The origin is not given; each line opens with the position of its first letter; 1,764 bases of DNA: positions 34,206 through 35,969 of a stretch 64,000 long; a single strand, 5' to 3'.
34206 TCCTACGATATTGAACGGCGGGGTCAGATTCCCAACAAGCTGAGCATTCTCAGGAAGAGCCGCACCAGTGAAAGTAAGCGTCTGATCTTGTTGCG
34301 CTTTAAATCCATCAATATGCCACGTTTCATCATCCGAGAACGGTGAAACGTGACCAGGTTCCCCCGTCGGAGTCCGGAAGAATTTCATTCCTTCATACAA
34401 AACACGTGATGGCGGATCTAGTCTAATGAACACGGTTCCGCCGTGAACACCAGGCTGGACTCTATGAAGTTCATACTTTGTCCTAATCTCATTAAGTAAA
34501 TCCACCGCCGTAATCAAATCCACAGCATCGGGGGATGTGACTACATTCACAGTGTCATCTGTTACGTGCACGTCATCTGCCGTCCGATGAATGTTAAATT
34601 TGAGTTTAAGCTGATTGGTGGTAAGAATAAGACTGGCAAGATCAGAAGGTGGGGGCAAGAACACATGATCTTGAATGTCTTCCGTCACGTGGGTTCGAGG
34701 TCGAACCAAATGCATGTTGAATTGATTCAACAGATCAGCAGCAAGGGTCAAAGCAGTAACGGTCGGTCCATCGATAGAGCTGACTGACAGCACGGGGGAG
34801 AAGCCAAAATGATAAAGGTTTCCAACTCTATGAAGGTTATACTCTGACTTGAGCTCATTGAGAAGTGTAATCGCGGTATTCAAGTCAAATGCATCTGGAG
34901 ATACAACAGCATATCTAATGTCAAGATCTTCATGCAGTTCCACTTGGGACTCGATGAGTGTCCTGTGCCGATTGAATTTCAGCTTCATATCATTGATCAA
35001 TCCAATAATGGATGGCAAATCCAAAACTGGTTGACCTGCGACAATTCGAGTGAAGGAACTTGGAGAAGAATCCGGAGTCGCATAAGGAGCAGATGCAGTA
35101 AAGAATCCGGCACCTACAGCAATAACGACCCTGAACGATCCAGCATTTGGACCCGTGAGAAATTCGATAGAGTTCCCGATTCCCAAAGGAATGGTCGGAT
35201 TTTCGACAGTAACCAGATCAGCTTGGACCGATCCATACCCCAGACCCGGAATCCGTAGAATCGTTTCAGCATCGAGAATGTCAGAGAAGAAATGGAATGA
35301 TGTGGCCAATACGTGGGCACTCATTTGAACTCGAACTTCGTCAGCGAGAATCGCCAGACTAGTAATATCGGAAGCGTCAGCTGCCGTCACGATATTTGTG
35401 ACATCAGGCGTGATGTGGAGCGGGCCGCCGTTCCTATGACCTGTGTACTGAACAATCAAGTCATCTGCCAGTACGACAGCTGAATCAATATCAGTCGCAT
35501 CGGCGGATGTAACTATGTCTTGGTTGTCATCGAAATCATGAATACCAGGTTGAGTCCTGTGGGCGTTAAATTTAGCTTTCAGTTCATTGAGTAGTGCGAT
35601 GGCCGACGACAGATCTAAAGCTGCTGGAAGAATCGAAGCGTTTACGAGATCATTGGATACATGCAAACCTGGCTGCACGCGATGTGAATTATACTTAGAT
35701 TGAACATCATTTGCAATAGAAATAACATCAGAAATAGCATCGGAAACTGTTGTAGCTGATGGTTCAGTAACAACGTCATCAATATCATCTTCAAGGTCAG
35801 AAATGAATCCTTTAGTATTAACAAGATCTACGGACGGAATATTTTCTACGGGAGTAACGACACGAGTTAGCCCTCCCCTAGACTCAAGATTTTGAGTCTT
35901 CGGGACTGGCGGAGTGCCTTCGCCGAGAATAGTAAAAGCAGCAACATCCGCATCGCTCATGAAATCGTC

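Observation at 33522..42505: At least 20 copies of a previously unrecognised 41-45-aa helix-loop repeat with two invariant histidines in two adjacent giant proteins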

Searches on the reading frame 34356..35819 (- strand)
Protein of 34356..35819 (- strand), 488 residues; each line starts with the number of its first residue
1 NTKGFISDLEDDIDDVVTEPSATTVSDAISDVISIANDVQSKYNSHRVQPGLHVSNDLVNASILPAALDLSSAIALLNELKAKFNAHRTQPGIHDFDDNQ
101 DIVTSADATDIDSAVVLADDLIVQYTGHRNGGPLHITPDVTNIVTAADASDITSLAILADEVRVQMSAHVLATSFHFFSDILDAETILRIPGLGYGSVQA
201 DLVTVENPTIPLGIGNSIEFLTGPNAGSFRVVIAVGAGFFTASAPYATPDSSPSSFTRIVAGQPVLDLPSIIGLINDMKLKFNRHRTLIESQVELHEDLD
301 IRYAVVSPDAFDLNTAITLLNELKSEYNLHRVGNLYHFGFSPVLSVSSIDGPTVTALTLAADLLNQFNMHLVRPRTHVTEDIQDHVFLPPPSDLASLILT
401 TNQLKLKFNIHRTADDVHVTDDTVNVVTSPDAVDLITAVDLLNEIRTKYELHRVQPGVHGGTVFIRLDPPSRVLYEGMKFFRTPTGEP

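Call 65: predict_structure(alignment_id=A3)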
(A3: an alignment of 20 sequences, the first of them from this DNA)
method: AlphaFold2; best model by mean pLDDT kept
length: 488 residues; sequences in the alignment: 20
mean_pLDDT: 87.8   pTM: 0.61
mean pLDDT of the five models: 87.8, 87.3, 86.6, 85.5, 85.4
residues with pLDDT >= 90: 327; 70-90: 107; 50-70: 24; < 50: 30
segments of 3 or more residues with pLDDT < 50: 1-5, 290-292, 466-474, 476-488
pLDDT, mean of each block of 10 residues (from residue 1): 57 95 97 98 94 89 97 98 95 82 95 97 89 75 93 94 92 85 73 93 94 92 92 94 94 90 85 94 78 67 89 97 93 70 89 97 98 90 95 97 98 89 96 98 98 89 52 48 45
secondary structure, 60 per line:
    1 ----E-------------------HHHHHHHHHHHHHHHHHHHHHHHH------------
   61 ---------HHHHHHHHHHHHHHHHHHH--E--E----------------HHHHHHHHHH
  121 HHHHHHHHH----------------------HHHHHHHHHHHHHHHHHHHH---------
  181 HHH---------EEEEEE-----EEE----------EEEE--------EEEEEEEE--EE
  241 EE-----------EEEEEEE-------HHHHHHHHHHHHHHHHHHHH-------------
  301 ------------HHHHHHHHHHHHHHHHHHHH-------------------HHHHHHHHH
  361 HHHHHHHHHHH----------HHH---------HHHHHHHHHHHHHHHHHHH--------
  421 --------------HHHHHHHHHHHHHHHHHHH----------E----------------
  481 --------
elements in order: H25-48 H70-88 H111-129 H152-171 E193-198 E204-206 E217-220 E229-236 E239-242 E254-260 H268-287 H313-332 H352-371 H394-412 H435-453

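Call 67: fold_search(model_id=the predicted structure, library=pdb)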
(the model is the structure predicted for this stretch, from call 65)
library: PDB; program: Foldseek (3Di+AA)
matches with E <= 10: 904; with E <= 0.001: 0
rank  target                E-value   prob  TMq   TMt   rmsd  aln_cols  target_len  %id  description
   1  6zhu_A                5.1e-03  0.91  0.13  0.07  22.1       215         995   16  Yeast Uba1 in complex with Ubc3 and ATP (released 2022-01-12)
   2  5l6j_A                6.7e-03  0.87  0.13  0.06  21.6       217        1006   16  Uba1 in complex with Ub-MLN7243 covalent adduct (released 2017-06-14)
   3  5tr4_C                6.7e-03  0.84  0.12  0.06  21.5       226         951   15  Structure of Ubiquitin activating enzyme (Uba1) in complex with ubiquitin and TAK-243 (released 2017-11-01)
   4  7pvn_B                8.3e-03  0.35  0.12  0.06  25.4       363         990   11  Crystal Structure of Human UBA6 in Complex with ATP (released 2022-08-31)
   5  6zhs_A                8.7e-03  0.44  0.12  0.06  27.2       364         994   12  Uba1 bound to two E2 (Ubc13) molecules (released 2022-01-12)
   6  6zhu_E                9.7e-03  0.77  0.12  0.06  22.1       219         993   16  Yeast Uba1 in complex with Ubc3 and ATP (released 2022-01-12)
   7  5l6i_A                1.0e-02  0.82  0.13  0.06  21.5       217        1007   16  Uba1 in complex with Ub-MLN4924 covalent adduct (released 2017-06-14)
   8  7k5j_K                1.0e-02  0.69  0.11  0.06  21.2       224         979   15  Structure of an E1-E2-ubiquitin thioester mimetic (released 2021-04-28)
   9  5l6j_C                1.1e-02  0.72  0.12  0.06  21.6       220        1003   16  Uba1 in complex with Ub-MLN7243 covalent adduct (released 2017-06-14)
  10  6nya_A                1.5e-02  0.66  0.12  0.06  21.5       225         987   15  Crystal Structure of ubiquitin E1 (Uba1) in complex with Ubc3 (Cdc34) and ubiquitin (released 2019-08-07)
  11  6nya_D                1.7e-02  0.69  0.12  0.06  21.5       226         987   15  Crystal Structure of ubiquitin E1 (Uba1) in complex with Ubc3 (Cdc34) and ubiquitin (released 2019-08-07)
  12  9qim_B                1.8e-02  0.41  0.13  0.07  26.3       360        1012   10  Consensus structure of UBA6-BIRC6 (released 2025-10-29)
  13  6o83_A                1.9e-02  0.75  0.12  0.07  22.1       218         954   12  S. pombe ubiquitin E1~ubiquitin-AMP tetrahedral intermediate mimic (released 2019-06-19)
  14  6zht_C                1.9e-02  0.60  0.12  0.06  22.1       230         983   13  Uba1-Ubc13 disulfide mediated complex (released 2022-01-12)
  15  6zhu_G                2.2e-02  0.57  0.12  0.06  22.3       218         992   16  Yeast Uba1 in complex with Ubc3 and ATP (released 2022-01-12)
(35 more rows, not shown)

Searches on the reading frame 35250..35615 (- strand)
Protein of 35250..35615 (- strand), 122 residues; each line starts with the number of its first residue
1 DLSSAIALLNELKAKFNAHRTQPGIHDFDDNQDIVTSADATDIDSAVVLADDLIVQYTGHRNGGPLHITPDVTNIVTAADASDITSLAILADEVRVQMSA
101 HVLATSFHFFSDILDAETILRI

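Call 11: search_protein_families(library=pfam, proteins=[window:35250-35615:-], max_evalue=1)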
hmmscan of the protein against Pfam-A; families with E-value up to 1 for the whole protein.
seq(122 aa): 1 family
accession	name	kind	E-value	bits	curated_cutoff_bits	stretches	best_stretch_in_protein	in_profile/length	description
PF17482.7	Phage_sheath_1C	-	0.067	13.7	26.9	1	5-50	41-86/104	Phage tail sheath C-terminal domain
